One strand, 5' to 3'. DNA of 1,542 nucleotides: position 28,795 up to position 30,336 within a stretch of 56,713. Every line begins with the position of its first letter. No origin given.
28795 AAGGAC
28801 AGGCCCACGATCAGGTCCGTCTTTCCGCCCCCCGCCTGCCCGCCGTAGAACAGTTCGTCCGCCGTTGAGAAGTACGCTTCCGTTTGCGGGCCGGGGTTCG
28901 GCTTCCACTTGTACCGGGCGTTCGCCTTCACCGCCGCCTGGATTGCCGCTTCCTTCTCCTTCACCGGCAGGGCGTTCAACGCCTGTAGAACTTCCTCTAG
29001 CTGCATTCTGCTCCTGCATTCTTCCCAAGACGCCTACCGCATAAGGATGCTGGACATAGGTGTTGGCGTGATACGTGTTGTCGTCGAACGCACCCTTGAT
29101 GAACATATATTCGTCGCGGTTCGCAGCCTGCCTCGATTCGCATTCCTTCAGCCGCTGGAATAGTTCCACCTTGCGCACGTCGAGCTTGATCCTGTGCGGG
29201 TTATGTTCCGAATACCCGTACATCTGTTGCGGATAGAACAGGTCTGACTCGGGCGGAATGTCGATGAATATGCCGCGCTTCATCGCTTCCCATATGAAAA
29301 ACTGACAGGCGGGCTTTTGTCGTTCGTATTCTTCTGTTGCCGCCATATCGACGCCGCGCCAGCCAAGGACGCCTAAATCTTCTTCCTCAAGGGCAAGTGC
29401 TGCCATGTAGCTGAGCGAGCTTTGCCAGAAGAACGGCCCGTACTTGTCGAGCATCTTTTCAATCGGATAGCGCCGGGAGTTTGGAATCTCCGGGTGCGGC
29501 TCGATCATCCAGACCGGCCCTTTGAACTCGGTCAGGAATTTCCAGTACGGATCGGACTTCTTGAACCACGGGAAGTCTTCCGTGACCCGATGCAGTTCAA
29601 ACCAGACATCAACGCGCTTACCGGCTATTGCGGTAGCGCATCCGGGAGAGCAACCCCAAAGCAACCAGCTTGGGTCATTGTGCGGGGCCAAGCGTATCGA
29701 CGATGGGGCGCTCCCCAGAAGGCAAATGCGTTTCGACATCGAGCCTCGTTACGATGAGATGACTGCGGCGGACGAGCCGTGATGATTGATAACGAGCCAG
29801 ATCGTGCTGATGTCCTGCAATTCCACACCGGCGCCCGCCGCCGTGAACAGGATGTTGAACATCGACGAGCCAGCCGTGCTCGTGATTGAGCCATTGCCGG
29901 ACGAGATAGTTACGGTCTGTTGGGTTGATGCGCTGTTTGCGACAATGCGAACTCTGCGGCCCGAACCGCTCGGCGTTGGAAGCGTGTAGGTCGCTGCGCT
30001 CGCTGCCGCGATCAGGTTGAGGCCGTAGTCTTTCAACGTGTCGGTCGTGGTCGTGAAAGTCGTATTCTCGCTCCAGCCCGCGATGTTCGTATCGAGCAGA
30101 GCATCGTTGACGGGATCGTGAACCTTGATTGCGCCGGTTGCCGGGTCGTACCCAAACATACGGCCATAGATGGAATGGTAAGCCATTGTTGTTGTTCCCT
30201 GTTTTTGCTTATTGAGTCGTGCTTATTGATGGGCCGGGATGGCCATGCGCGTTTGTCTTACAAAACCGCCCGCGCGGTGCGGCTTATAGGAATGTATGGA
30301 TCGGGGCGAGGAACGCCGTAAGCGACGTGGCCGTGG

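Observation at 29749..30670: Ser/Thr-rich small proteins flanking the sugar cluster as possible glycan acceptors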

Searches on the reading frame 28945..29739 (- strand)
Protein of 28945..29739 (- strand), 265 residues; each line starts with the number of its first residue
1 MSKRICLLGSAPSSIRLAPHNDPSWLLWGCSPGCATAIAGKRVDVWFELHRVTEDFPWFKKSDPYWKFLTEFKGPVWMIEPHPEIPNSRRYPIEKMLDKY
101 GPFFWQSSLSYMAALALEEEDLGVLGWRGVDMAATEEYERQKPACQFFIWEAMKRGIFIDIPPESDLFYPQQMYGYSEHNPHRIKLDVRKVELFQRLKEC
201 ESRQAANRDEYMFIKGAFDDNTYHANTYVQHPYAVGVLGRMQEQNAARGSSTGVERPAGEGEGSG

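Call 65: search_solved_structures(query=window:28945-29739:-, max_evalue=10, show_alignments=2)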
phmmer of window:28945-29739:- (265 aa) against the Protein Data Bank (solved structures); distinct sequences matched with E-value up to 10: 0.

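Call 66: search_protein_families(library=ncbifam, proteins=[window:28945-29739:-], max_evalue=0.1)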
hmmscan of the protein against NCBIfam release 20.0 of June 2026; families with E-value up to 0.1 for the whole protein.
window:28945-29739:- (265 aa): 0 families

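Call 68: search_solved_structures(query=A7, max_evalue=10, show_alignments=2)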
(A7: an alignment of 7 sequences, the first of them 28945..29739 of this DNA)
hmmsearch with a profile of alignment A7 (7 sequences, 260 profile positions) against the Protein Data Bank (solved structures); distinct sequences matched with E-value up to 10: 1.
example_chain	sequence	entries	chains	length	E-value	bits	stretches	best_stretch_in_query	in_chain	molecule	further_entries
7jqe_A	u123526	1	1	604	1.1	11.9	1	166-245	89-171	ESAT-6/WXG100 secretion system protein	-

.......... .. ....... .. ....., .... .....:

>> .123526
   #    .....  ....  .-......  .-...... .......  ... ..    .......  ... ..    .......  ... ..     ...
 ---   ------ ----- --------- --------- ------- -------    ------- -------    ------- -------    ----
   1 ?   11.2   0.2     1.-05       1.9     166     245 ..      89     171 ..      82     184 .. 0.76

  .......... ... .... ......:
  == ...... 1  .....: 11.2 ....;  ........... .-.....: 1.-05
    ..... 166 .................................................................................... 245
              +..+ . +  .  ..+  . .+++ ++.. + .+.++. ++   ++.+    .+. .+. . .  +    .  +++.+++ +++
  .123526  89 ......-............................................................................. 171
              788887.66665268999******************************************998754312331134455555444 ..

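Call 99: find_related_loci(query=window:28945-29739:-, collection=metagenome_contigs, flank=10000)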
Query window:28945-29739:- (265 aa) in metagenome_contigs; peptide patterns used: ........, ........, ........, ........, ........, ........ (x = any residue, [..] = any of these).
49 stretches matched a pattern; 1 encode a relative of the query (tblastn E <= 1e-3); 1 distinct loci.
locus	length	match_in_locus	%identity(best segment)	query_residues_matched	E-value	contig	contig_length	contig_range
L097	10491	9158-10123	31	3-178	7e-16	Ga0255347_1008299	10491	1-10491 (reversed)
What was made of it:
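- Tried and rejected: The second found only L097 (call 99).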

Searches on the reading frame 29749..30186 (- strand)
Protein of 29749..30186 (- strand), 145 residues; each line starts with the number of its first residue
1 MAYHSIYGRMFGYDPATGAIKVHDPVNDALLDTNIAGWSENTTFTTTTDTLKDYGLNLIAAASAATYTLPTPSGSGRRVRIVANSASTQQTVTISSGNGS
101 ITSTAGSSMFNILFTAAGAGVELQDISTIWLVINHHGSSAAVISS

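Call 3: search_protein_families(library=phrogs, proteins=[window:29749-30186:-], max_evalue=0.01)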
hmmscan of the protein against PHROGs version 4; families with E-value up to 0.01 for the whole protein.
window:29749-30186:- (145 aa): 1 family
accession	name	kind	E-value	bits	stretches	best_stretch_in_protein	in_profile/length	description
phrog_8859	-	unknown function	0.0059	16.6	1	40-142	38-142/400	-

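Call 4: search_protein_families(library=pfam, proteins=[window:29749-30186:-], max_evalue=0.01)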
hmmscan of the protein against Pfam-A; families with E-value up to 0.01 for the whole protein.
window:29749-30186:- (145 aa): 0 families

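Call 11: find_homologous_proteins(query=window:29749-30186:-)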
Query window:29749-30186:- (145 aa): 3 proteins with E <= 0.001 among 401 candidates.
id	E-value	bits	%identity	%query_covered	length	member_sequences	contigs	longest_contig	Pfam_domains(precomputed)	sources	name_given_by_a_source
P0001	7.8e-86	303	100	100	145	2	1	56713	-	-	-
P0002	8.3e-45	170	61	98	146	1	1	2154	-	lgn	-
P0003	4.3e-41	158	60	98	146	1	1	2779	-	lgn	-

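Call 17: find_related_loci(query=window:29749-30186:-, collection=viral_contigs, flank=10000)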
Query window:29749-30186:- (145 aa) in viral_contigs; peptide patterns used: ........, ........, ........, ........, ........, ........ (x = any residue, [..] = any of these).
18 stretches matched a pattern; 1 encode a relative of the query (tblastn E <= 1e-3); 1 distinct loci.
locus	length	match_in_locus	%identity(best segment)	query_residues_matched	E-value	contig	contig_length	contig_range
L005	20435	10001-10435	99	1-145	2e-93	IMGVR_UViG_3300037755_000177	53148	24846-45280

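Call 22: find_homologous_proteins(query=A3, max_evalue=0.01)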
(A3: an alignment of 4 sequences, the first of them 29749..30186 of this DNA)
Query A3 (4 sequences) (145 aa, profile of the alignment): 9 proteins with E <= 0.01 among 8000 candidates.
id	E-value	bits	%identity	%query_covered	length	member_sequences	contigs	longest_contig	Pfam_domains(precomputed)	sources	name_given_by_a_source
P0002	3.0e-73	263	61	98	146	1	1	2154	-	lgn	-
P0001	2.5e-71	256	100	100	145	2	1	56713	-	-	-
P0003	5.5e-71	255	60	98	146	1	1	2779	-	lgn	-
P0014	9.5e-67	241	47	91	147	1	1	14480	-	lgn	-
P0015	1.4e-52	196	48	99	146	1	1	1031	-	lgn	-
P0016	1.0e-49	186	50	90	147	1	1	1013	-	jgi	jgi:hypothetical protein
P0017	2.6e-49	185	50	97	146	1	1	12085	-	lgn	-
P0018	3.1e-41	159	44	90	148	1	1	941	-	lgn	-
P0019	1.2e-33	134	43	92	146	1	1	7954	-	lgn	-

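Call 24: find_encoding_contigs(protein=P0017, flank=10000, max_places=3)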
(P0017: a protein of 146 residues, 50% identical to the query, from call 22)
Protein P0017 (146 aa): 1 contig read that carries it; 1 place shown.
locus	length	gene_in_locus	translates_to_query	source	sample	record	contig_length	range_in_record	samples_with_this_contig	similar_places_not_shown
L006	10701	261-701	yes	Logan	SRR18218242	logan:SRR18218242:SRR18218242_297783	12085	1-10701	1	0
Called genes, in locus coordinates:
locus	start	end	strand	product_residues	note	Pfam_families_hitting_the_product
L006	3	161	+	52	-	?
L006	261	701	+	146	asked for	-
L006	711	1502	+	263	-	-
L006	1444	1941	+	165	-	-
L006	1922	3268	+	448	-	PF03237:Terminase_6N, PF04466:Terminase_3, PF17289:Terminase_6C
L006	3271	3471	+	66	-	-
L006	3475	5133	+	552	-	PF12236:Head-tail_con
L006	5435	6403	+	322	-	-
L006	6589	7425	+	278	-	PF19821:Phage_capsid_2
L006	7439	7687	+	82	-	-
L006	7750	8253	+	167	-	-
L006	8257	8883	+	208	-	-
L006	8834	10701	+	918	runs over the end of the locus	-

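Call 25: find_encoding_contigs(protein=P0019, flank=10000, max_places=3)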
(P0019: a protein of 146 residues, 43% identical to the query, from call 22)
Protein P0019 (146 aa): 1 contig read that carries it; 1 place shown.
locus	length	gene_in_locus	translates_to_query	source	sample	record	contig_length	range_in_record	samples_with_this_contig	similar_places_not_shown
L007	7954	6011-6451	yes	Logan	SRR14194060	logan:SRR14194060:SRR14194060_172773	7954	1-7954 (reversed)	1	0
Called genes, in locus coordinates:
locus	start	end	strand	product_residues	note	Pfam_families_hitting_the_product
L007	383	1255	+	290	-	PF03102:NeuB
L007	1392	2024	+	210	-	PF08241:Methyltransf_11 (weak)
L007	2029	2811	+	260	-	PF05721:PhyH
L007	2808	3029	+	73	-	-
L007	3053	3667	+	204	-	PF13847:Methyltransf_31, PF08241:Methyltransf_11, PF08242:Methyltransf_12 (faint), PF13649:Methyltransf_25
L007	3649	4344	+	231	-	PF00977:His_biosynth, PF00478:IMPDH (faint)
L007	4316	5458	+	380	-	-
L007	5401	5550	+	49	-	-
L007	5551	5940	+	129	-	-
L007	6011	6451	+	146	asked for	-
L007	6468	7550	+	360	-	-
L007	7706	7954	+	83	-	?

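Call 28: search_protein_families(library=pfam, proteins=[window:29749-30186:-], max_evalue=5)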
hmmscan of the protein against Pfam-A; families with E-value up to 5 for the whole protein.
window:29749-30186:- (145 aa): 0 families

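Call 35: predict_structure(alignment_id=A4)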
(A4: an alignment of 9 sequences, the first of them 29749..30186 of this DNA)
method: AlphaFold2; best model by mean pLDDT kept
length: 145 residues; sequences in the alignment: 9
mean_pLDDT: 68.0   pTM: 0.62
mean pLDDT of the five models: 68.0, 64.8, 55.5, 46.3, 42.8
residues with pLDDT >= 90: 0; 70-90: 72; 50-70: 65; < 50: 8
segments of 3 or more residues with pLDDT < 50: 1-5, 88-90
pLDDT, mean of each block of 10 residues (from residue 1): 51 63 76 61 74 79 70 80 62 59 59 72 81 69 60
secondary structure, 60 per line:
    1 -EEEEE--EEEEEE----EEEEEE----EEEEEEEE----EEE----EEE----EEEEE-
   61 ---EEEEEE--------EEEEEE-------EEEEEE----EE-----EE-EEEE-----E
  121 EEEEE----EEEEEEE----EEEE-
elements in order: E2-6 E9-14 E19-24 E29-36 E41-43 E48-50 E55-59 E64-69 E78-83 E91-96 E111-114 E120-125 E130-136 E141-144
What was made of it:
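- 29749..30186 (-): p145: 145-aa Ser/Thr-rich (25.5%), low-charge, all-beta protein. It is the best acceptor candidate. The AlphaFold2 model has pLDDT 68 and is all-beta (call 35).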

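Call 40: search_dna_similar(query=window:29749-30186:-, collection=phages, mode=protein, max_evalue=0.01)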
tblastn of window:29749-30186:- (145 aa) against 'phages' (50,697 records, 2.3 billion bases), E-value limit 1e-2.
No match.

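Call 42: fold_search(model_id=the predicted structure, library=pdb)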
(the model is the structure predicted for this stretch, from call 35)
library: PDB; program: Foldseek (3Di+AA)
matches with E <= 10: 78; with E <= 0.001: 4
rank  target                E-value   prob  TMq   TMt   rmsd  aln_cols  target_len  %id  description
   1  7rej_A                6.0e-05  1.00  0.56  0.29   4.7       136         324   17  Tailspike protein 4 (TSP4) from phage CBA120, residues 1-335, obtained in the presence of NaK-Tartrate (released 2022-02-23)
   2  7rej_B                7.1e-05  1.00  0.57  0.35   5.8       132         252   18  Tailspike protein 4 (TSP4) from phage CBA120, residues 1-335, obtained in the presence of NaK-Tartrate (released 2022-02-23)
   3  7rfo_B                1.1e-04  1.00  0.58  0.29   4.8       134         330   17  SeMet Tailspike protein 4 (TSP4) phage CBA120, residues 1-335, obtained in the presence of LiSO4 (released 2022-02-23)
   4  24qj                  1.9e-04  1.00  0.47  0.17   7.6       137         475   14  Crystal structure of a tailspike depolymerase (Solidus_gp83) from Acinetobacter phage Solidus (released 2026-03-25)
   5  9f4a_LS               9.8e-03  1.00  0.50  0.14   6.7       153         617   20  Interface between baseplate cup and extended tail tube/sheath of Klebsiella phage KP1 variant vB_Kpn_Lilla1 (released 2025-05-14)
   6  2fl8_A                1.1e-01  0.84  0.38  0.18   4.6       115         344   13  Fitting of the gp10 trimer structure into the cryoEM map of the bacteriophage T4 baseplate in the hexagonal conformati (released 2006-04-04)
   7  9f4a_LA               3.0e-01  0.33  0.32  0.18   6.5       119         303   15  Interface between baseplate cup and extended tail tube/sheath of Klebsiella phage KP1 variant vB_Kpn_Lilla1 (released 2025-05-14)
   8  1rcy                  1.3e+00  0.04  0.19  0.19  13.0       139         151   12  RUSTICYANIN (RC) FROM THIOBACILLUS FERROOXIDANS (released 1997-05-15)
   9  1a8z                  1.4e+00  0.02  0.16  0.15  14.5       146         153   12  STRUCTURE DETERMINATION OF A 16.8KDA COPPER PROTEIN RUSTICYANIN AT 2.1A RESOLUTION USING ANOMALOUS SCATTERING DATA WITH  (released 1998-06-17)
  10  4f2e                  2.2e+00  0.03  0.20  0.27  12.0       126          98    8  Crystal structure of the Streptococcus pneumoniae D39 copper chaperone CupA with Cu(I) (released 2013-01-30)
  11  6iqz_A                2.3e+00  0.01  0.13  0.05  15.4       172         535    8  High resolution structure of bilirubin oxidase from Myrothecium verrucaria - wild type (released 2018-11-21)
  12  7du0                  2.5e+00  0.44  0.15  0.17   0.8        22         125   23  Structure of an type I-F anti-crispr protein (released 2021-11-17)
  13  1gy1_A                2.5e+00  0.01  0.16  0.15  14.8       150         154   13  Crystal structures of Ser86Asp and Met148Leu Rusticyanin (released 2002-05-23)
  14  2cal                  2.6e+00  0.02  0.19  0.18  12.9       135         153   13  Crystal structure of His143Met rusticyanin (released 2006-01-05)
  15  6rcd_B                3.1e+00  0.11  0.10  0.15   6.9        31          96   10  Octamer C-Domain P140 Mycoplasma genitalium. (released 2020-11-04)
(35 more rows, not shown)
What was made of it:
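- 29749..30186 (-): The top Foldseek hit is the CBA120 TSP4 N-terminal region, E 6e-5, TMq 0.56 (call 42).
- On T4 gp10-like / TSP4 XD attachment domains: Foldseek gave E 6e-5 and TMq 0.56-0.58, but the query model has pLDDT 68 (calls 35, 42).
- Closest known: N-terminal attachment. Same: Foldseek placed the p145 model on these domains (E 6e-5 to 2e-4, TMq 0.47-0.58; call 42).
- The p145 model matches tailspike-attachment domains (call 42).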

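Call 66: search_protein_families(library=ncbifam, proteins=[window:29749-30186:-], max_evalue=0.1)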
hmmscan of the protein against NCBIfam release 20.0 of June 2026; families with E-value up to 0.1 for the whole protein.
window:29749-30186:- (145 aa): 0 families

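Call 97: find_related_loci(query=A3, collection=genome_contigs, flank=10000)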
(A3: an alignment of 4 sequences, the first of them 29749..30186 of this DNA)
Query A3 (145 aa) in genome_contigs; peptide patterns used: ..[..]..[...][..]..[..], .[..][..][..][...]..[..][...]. (x = any residue, [..] = any of these).
19 stretches matched a pattern, but none encodes a relative of the query by tblastn (E <= 1e-3).
